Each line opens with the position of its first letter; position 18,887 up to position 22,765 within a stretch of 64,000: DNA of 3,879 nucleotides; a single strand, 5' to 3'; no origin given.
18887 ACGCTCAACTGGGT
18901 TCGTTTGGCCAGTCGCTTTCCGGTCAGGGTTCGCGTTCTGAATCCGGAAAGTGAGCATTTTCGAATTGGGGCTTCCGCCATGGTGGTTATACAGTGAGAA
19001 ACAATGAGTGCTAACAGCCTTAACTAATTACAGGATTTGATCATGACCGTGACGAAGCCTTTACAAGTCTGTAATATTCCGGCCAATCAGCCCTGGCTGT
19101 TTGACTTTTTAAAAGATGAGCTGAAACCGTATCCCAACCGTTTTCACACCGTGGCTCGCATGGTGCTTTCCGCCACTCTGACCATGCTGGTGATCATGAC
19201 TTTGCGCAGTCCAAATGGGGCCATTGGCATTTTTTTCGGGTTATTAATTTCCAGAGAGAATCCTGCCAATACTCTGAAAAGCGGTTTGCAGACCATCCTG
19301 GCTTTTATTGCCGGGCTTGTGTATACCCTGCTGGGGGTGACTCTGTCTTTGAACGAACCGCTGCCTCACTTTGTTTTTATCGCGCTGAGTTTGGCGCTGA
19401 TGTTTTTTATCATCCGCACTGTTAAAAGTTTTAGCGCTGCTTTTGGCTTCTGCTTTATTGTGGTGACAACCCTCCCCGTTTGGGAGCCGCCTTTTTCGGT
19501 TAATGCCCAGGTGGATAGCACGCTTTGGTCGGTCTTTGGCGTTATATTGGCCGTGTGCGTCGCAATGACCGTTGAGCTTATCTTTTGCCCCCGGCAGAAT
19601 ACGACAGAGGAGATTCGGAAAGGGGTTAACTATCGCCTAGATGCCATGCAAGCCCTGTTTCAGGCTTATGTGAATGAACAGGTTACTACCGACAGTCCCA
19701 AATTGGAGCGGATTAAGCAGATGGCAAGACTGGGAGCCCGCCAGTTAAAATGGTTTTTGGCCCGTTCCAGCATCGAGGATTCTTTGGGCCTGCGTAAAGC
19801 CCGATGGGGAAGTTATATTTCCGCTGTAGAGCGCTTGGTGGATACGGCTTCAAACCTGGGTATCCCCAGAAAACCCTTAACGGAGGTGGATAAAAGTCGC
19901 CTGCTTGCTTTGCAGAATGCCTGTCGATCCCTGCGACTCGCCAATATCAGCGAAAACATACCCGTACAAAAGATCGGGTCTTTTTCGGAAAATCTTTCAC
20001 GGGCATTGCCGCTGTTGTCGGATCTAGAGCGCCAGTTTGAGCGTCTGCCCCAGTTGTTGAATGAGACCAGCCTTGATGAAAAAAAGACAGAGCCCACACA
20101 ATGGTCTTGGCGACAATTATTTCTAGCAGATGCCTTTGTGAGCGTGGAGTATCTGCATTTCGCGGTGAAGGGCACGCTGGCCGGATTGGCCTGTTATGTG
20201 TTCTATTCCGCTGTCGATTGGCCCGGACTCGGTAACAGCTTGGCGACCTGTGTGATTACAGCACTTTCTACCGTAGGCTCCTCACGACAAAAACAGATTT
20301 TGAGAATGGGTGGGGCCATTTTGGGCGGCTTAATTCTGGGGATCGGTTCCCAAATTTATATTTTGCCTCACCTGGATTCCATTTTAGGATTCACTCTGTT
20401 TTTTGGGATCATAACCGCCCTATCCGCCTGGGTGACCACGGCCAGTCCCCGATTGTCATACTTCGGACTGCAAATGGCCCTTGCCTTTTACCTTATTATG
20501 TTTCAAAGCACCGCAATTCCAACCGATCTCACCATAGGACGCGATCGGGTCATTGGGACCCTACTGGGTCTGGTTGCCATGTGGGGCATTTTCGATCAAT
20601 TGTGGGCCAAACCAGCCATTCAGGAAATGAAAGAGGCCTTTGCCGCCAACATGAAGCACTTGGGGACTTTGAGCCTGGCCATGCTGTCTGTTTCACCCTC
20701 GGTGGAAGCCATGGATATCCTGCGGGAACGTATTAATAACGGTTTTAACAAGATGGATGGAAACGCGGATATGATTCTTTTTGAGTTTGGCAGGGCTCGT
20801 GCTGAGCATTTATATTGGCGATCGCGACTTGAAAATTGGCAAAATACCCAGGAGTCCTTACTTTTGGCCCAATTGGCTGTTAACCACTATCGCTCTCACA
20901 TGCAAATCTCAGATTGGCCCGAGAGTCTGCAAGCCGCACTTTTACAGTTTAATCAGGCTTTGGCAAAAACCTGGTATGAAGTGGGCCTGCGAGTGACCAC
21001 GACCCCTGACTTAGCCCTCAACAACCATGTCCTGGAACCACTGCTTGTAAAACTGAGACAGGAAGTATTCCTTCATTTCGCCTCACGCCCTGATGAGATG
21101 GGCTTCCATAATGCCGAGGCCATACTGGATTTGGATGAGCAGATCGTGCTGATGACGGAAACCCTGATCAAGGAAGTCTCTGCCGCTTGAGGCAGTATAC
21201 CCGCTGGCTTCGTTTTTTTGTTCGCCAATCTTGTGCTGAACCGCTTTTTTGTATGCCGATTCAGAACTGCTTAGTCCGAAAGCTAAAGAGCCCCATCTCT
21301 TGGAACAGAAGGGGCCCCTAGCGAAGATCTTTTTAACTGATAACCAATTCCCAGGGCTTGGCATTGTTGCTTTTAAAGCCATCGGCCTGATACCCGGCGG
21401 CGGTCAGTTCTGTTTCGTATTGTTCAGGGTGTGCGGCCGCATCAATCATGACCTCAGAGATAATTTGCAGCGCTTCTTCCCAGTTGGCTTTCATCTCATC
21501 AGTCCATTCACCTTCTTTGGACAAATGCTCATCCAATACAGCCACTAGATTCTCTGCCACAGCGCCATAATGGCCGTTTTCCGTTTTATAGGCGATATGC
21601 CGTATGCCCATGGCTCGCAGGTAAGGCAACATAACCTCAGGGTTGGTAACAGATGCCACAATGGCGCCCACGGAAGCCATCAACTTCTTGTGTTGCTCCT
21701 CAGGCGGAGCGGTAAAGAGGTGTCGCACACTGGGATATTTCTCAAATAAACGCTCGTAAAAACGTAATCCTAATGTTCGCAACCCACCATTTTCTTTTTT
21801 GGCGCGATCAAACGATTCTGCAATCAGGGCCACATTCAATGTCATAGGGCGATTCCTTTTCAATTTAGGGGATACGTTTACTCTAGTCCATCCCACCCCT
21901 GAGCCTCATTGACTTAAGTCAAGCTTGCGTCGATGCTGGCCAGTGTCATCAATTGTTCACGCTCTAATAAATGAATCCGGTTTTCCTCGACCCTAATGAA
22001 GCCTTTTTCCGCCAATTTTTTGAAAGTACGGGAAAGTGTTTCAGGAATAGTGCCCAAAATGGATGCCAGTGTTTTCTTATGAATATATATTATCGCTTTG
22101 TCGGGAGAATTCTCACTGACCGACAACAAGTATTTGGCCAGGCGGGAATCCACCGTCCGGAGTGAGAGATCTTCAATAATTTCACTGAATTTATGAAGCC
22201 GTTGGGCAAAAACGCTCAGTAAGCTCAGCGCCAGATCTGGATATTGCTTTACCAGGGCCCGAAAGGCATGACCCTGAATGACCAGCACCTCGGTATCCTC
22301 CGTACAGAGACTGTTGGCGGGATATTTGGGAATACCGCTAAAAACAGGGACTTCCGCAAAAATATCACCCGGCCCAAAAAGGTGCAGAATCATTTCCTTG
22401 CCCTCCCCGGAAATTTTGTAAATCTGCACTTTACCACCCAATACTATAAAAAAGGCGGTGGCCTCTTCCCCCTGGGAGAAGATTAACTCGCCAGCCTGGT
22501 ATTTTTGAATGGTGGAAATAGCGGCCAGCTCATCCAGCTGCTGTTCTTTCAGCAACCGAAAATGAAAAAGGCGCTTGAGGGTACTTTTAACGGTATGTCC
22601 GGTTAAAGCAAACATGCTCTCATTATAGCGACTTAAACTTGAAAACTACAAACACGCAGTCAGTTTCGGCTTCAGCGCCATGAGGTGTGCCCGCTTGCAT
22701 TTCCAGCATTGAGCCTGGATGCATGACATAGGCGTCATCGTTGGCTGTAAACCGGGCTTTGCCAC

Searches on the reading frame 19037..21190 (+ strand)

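Call 85: search_protein_families(library=pfam, proteins=[window:19037-21190:+], max_evalue=0.00001)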
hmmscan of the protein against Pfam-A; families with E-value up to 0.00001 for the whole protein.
window:19037-21190:+ (717 aa): 2 families
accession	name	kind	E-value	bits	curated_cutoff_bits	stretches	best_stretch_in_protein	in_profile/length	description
PF04632.18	FUSC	-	3e-09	36.5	30.9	1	92-526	58-502/660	Fusaric acid resistance protein family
PF13515.12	FUSC_2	-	3e-06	27.8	25.6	0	386-515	2-123/126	Fusaric acid resistance protein-like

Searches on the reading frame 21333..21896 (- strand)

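Call 85: search_protein_families(library=pfam, proteins=[window:21333-21896:-], max_evalue=0.00001)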
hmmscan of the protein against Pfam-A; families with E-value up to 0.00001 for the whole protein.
window:21333-21896:- (187 aa): 1 family
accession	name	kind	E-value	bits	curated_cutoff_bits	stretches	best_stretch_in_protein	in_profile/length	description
PF00042.28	Globin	-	9.4e-15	55.6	22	1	45-150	2-117/117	Globin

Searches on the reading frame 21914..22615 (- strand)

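Call 85: search_protein_families(library=pfam, proteins=[window:21914-22615:-], max_evalue=0.00001)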
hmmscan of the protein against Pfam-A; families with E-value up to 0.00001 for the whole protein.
window:21914-22615:- (233 aa): 2 families
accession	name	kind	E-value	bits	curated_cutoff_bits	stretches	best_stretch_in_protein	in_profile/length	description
PF00027.35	cNMP_binding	-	1.6e-23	82.9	27.5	1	37-125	2-89/89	Cyclic nucleotide-binding domain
PF13545.12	HTH_Crp_2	-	7.5e-14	51.9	27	1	158-223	2-68/70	Crp-like helix-turn-helix domain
